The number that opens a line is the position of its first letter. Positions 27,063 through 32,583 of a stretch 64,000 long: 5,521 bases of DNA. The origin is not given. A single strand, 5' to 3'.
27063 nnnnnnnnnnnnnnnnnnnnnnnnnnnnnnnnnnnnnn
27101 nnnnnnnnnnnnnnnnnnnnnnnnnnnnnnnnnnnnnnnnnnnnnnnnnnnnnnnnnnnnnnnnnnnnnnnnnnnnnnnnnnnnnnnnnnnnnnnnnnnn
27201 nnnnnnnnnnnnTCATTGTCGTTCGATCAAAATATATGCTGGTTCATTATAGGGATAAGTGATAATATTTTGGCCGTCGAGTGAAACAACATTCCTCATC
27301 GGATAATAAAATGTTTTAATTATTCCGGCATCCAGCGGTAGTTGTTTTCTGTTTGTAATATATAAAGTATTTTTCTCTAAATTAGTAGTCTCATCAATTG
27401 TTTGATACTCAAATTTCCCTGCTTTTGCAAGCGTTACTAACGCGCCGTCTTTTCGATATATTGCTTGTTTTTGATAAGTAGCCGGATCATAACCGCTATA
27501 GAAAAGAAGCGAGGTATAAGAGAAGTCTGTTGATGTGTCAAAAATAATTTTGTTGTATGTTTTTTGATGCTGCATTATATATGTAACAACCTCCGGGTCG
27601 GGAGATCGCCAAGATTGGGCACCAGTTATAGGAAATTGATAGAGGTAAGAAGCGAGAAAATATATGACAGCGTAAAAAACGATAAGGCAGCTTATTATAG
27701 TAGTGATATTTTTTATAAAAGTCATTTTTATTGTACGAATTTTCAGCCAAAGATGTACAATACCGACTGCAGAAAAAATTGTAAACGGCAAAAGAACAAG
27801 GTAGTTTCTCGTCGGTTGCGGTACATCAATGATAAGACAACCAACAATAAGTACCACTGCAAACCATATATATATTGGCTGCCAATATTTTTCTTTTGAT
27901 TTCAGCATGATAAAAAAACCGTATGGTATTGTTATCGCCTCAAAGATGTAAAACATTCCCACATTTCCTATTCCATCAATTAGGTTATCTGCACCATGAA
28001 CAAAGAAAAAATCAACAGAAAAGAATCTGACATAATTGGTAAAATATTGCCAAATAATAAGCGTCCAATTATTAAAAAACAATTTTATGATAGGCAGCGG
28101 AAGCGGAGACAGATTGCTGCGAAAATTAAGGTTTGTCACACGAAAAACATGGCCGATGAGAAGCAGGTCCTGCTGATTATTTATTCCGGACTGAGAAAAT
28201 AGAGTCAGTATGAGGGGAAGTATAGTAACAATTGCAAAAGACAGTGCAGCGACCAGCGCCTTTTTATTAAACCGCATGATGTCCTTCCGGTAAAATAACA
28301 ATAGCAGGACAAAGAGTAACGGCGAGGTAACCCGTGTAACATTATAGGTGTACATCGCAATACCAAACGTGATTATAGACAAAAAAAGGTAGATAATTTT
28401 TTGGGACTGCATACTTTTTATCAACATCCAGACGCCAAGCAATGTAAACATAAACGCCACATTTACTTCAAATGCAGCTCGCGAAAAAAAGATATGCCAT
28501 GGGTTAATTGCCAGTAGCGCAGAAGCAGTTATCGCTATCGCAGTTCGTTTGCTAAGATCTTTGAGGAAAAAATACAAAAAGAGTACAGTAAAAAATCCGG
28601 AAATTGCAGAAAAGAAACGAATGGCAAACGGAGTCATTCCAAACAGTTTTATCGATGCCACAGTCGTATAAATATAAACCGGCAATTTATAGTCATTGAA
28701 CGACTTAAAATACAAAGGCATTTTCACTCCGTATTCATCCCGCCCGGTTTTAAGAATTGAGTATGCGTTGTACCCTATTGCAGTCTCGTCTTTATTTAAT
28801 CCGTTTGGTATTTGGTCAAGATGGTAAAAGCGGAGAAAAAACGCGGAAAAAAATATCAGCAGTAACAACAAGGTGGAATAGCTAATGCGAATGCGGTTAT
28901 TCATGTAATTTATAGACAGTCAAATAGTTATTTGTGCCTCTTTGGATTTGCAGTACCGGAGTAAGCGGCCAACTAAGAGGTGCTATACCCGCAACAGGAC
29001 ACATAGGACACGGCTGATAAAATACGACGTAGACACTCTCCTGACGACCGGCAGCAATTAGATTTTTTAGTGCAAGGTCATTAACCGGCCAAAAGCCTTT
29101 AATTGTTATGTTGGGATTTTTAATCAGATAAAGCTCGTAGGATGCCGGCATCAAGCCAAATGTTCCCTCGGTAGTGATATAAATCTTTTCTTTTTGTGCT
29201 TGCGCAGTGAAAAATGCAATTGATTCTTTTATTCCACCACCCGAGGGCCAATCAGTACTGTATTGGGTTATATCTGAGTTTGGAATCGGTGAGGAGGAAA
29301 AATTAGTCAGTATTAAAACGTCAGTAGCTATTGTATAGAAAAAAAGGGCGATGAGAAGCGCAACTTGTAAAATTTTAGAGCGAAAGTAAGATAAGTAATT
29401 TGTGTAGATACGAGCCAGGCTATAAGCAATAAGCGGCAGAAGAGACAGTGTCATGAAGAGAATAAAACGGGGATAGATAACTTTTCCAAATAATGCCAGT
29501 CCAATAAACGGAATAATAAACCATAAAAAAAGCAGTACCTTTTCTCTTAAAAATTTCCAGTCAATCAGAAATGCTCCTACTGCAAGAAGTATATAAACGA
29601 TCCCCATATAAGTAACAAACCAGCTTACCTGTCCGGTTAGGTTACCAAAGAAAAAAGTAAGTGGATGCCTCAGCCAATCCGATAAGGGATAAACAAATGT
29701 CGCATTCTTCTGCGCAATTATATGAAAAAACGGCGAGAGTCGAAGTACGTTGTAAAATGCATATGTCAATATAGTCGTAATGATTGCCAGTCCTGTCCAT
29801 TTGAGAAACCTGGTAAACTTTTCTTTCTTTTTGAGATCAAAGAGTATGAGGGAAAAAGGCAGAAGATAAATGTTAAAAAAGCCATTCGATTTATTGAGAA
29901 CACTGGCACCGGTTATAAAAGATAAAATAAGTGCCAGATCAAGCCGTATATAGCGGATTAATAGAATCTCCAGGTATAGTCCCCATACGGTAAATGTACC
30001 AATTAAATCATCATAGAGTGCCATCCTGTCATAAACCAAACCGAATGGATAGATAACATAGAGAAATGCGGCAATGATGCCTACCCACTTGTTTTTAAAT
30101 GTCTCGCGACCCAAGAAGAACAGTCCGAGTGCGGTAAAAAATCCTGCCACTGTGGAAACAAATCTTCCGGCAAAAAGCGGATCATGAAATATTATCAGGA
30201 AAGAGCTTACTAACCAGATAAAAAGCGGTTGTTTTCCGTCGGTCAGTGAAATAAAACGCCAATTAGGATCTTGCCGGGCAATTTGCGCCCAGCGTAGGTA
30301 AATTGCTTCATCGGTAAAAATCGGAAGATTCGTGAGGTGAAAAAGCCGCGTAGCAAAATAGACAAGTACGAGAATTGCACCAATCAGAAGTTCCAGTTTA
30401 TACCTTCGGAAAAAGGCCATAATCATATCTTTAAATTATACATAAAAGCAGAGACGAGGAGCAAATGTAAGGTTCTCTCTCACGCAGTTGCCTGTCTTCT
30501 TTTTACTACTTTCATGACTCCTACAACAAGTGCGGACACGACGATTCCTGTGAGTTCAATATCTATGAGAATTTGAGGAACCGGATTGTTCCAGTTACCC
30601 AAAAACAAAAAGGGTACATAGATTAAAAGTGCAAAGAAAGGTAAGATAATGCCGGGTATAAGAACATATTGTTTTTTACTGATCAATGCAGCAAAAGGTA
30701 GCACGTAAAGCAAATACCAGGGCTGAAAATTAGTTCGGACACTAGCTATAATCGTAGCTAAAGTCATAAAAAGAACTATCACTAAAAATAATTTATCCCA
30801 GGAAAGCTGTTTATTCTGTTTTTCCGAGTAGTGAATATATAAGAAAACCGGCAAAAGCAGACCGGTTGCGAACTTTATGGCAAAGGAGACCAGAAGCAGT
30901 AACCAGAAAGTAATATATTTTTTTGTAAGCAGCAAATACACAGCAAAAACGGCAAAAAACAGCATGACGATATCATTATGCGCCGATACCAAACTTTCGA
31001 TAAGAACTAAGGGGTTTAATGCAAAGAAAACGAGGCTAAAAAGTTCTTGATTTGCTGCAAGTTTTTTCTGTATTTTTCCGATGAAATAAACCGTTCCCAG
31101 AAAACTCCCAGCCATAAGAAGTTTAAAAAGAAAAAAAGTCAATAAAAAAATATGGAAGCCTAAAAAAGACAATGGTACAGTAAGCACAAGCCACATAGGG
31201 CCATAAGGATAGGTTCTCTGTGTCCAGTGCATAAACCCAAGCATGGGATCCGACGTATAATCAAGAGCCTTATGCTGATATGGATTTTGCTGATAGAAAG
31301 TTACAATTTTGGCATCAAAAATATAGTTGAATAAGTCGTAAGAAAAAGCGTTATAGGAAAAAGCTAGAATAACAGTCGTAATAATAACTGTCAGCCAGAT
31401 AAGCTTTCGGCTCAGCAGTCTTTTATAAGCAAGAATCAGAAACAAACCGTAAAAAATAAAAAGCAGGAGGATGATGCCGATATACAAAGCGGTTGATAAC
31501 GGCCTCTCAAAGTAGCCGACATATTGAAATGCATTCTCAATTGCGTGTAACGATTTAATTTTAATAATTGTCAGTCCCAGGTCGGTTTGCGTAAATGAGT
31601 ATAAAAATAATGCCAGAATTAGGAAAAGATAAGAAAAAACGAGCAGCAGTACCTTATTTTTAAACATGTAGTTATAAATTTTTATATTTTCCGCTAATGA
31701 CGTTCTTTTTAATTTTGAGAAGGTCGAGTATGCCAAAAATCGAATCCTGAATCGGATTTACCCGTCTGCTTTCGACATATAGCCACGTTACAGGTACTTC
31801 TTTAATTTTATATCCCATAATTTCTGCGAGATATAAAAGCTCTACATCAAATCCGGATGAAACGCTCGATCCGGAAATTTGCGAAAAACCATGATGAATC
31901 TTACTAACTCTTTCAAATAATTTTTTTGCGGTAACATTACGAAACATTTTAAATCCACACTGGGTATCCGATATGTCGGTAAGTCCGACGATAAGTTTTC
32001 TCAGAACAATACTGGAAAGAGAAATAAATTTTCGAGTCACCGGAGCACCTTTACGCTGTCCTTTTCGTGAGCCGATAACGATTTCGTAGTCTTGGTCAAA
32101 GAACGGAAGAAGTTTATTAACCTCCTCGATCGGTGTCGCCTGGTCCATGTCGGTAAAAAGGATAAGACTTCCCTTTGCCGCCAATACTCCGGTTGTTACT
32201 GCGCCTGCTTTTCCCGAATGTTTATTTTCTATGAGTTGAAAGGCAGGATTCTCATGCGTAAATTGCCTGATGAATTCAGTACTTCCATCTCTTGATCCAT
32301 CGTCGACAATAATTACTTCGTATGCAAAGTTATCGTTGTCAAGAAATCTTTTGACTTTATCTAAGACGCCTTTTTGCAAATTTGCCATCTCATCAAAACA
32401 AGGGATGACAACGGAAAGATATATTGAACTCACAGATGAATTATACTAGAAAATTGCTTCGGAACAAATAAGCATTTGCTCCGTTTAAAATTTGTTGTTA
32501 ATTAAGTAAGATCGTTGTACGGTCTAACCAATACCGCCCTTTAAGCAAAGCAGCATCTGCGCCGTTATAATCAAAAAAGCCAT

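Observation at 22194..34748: Three paralogs of an unrecognised GT-C-like membrane protein family (HD..FPVRW / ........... motifs)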

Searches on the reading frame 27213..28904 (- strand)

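Call 4: search_protein_families(library=pfam, proteins=[window:27213-28904:-], max_evalue=1)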
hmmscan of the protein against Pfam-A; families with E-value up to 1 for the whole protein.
window:27213-28904:- (563 aa): 3 families
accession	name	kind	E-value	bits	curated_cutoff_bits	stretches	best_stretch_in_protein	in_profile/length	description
PF13231.12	PMT_2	-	2.6e-10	41.2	26.1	1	75-226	4-154/160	Dolichyl-phosphate-mannose-protein mannosyltransferase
PF02366.24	PMT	-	1.4e-07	31.7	22.7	1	17-235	3-234/245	Dolichyl-phosphate-mannose-protein mannosyltransferase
PF24124.1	YphA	-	0.00021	21.5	28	1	108-200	14-104/198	YphA-like integral membrane protein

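Call 5: search_protein_families(library=ncbifam, proteins=[window:27213-28904:-], max_evalue=1)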
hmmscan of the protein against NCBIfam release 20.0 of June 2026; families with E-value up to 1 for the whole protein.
window:27213-28904:- (563 aa): 2 families
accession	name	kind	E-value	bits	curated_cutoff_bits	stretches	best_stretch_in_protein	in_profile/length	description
TIGR03663.1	TIGR03663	subfamily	5.4e-11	42.2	126.25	1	13-416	3-371/435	flippase activity-associated protein Agl23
NF007835.0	PRK10547.1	equivalog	0.32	9.5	793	1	466-532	25-89/670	chemotaxis protein CheA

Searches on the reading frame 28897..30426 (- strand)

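Call 4: search_protein_families(library=pfam, proteins=[window:28897-30426:-], max_evalue=1)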
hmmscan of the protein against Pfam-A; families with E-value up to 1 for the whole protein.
window:28897-30426:- (509 aa): 1 family
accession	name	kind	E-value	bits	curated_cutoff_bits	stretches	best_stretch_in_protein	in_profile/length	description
PF13231.12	PMT_2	-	4.7e-09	37.1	26.1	1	67-220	4-154/160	Dolichyl-phosphate-mannose-protein mannosyltransferase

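Call 5: search_protein_families(library=ncbifam, proteins=[window:28897-30426:-], max_evalue=1)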
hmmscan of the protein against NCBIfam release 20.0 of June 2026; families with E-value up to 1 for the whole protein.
window:28897-30426:- (509 aa): 0 families

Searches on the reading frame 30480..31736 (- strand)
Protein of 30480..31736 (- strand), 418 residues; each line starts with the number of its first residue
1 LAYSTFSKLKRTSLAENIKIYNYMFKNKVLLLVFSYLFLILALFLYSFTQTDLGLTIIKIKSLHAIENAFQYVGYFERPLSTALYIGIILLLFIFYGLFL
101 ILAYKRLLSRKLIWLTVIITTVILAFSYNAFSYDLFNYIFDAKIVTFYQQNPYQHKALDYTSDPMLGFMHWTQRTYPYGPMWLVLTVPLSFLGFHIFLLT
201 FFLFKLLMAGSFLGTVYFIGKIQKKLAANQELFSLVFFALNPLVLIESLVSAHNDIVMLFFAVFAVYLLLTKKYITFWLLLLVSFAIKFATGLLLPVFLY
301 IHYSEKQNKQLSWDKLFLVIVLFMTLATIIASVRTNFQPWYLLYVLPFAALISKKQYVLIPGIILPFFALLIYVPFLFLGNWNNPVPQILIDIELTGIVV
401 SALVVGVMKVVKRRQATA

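Call 4: search_protein_families(library=pfam, proteins=[window:30480-31736:-], max_evalue=1)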
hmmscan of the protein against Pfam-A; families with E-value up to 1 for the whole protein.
window:30480-31736:- (418 aa): 0 families

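Call 5: search_protein_families(library=ncbifam, proteins=[window:30480-31736:-], max_evalue=1)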
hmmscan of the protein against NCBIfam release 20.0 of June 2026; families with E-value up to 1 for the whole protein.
window:30480-31736:- (418 aa): 1 family
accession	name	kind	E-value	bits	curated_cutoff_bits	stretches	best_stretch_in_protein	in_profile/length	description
TIGR03459.1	crt_membr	equivalog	3.9e-13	49.1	439.4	1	80-308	46-272/470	alpha-(1->6)-mannopyranosyltransferase A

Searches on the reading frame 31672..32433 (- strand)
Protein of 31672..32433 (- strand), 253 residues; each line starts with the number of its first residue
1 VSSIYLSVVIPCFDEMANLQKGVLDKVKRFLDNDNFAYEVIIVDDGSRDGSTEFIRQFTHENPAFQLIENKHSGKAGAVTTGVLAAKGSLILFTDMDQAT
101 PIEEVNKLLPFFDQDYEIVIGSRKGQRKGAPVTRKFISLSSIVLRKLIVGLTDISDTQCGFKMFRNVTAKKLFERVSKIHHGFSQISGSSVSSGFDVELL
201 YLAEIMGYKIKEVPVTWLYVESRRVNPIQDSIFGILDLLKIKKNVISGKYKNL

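Call 4: search_protein_families(library=pfam, proteins=[window:31672-32433:-], max_evalue=1)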
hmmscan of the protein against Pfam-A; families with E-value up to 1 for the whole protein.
window:31672-32433:- (253 aa): 4 families
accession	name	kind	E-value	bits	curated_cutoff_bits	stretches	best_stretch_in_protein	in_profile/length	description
PF00535.33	Glycos_transf_2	-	2.1e-23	83.5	23.3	1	7-166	1-161/168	Glycosyl transferase family 2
PF13641.12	Glyco_tranf_2_3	-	7.7e-07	29.8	27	1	6-126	3-126/230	Glycosyltransferase like family 2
PF10111.15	Glyco_tranf_2_2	-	8.6e-06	25.9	27.3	1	7-109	1-103/276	Glycosyltransferase like family 2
PF22452.1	BF9343_1606-like_C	-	0.078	13.3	27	1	77-150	40-115/184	BF9343_1606-like, C-terminal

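Call 55: search_protein_families(library=ncbifam, proteins=[window:31672-32433:-], max_evalue=0.001)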
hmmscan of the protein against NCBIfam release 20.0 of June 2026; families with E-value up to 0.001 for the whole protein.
window:31672-32433:- (253 aa): 21 families
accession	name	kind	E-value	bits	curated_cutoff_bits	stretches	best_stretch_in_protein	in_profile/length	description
NF041875.1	EPS_EpsD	equivalog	4.4e-16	59.2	370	1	6-115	1-107/325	exopolysaccharide biosynthesis glycosyltransferase EpsD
NF007986.1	PRK10714.1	equivalog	8e-16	57.9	529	1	6-166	8-166/316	undecaprenyl-phosphate 4-deoxy-4-formamido-L-arabinose transferase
NF047588.1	GlcsyltransPgfSStrep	equivalog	5.3e-14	52.1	500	1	6-145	3-141/308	glycosyltransferase PgfS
TIGR03937.1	PgaC_IcaA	equivalog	7.2e-14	51.5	422.3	1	6-98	47-136/407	poly-beta-1,6-N-acetyl-D-glucosamine synthase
NF007482.0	PRK10073.1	equivalog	8.3e-14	51.3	423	1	4-109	6-107/334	glycosyltransferase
TIGR04283.1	glyco_like_mftF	equivalog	5e-11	42.6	182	1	6-113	1-98/221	TIGR04283 family arsenosugar biosynthesis glycosyltransferase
NF038302.1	EPS_HpsE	equivalog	5.4e-11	42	300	1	6-112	3-111/307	hormogonium polysaccharide biosynthesis glycosyltransferase HpsE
NF041391.1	DPhHxTase_Halo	equivalog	3.5e-10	39.2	375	1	14-217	5-183/213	dolichyl-phosphate hexose transferase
NF058614.1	PPMAGASynPpgS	equivalog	7.9e-10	38.5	370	1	8-221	4-200/226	polyprenyl-phospho-N-acetylgalactosaminyl synthase PpgS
NF050050.1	ProtGlycPglI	equivalog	1.5e-09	37.6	500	1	5-122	3-118/306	GalNAc(5)-diNAcBac-PP-undecaprenol beta-1,3-glucosyltransferase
TIGR04182.1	glyco_TIGR04182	equivalog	1.3e-07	31.3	325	1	7-240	3-216/293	S-layer glycoprotein N-glycosyltransferase AglJ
NF047683.1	TeichurnBiosyTuaG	equivalog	2.3e-07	30.7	400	1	6-114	8-113/252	teichuronic acid biosynthesis protein TuaG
TIGR03965.1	mycofact_glyco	equivalog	2.6e-07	29.9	280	1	6-114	76-181/467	mycofactocin biosynthesis glycosyltransferase MftF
NF010496.0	PRK13915.1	equivalog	6.1e-07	28.8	262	1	6-102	33-131/307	glucosyl-3-phosphoglycerate synthase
NF053739.1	GlytfEpsEBac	equivalog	4.2e-06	25.9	450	1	18-118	11-115/265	glycosyltransferase EpsE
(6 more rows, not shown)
